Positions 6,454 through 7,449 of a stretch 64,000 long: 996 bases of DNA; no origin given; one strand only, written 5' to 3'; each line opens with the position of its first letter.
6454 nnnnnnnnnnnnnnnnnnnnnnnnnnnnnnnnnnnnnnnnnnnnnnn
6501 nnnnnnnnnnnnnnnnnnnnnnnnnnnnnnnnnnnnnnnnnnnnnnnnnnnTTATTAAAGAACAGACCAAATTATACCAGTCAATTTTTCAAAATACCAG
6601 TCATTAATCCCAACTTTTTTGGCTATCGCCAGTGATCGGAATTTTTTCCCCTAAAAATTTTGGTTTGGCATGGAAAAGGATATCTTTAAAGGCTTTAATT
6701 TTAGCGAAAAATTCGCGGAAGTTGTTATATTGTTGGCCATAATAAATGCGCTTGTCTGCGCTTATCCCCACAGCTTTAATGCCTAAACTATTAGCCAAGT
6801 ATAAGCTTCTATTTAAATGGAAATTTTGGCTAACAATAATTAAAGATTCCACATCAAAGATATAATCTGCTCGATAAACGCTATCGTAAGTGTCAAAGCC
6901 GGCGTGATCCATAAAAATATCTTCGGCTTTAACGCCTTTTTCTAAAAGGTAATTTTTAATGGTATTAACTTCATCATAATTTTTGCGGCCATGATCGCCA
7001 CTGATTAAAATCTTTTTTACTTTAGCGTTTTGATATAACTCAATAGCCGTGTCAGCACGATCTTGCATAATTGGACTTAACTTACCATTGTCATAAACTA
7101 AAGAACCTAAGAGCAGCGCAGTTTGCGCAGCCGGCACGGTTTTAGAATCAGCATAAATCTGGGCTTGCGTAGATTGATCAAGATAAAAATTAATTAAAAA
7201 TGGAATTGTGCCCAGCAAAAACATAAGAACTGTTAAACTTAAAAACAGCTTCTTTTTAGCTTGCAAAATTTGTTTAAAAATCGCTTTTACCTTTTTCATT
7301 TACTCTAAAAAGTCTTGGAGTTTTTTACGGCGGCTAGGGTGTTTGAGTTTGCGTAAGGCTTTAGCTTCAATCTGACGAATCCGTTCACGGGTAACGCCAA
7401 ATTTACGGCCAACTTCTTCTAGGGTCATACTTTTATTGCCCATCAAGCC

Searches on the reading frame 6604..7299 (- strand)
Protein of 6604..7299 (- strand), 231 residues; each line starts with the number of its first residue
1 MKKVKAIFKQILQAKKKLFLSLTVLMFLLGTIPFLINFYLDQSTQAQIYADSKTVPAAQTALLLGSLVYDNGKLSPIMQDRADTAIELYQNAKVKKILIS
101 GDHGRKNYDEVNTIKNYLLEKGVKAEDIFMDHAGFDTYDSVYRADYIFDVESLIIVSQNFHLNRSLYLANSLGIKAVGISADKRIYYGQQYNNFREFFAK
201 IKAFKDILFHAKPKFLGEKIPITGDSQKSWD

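Call 54: search_protein_families(library=pfam, proteins=[window:6604-7299:-], max_evalue=0.00001)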
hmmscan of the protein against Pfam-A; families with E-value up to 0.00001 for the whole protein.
window:6604-7299:- (231 aa): 1 family
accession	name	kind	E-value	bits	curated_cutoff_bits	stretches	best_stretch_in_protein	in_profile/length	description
PF02698.23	DUF218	-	1.3e-20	74.1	27.6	1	62-176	4-105/133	DUF218 domain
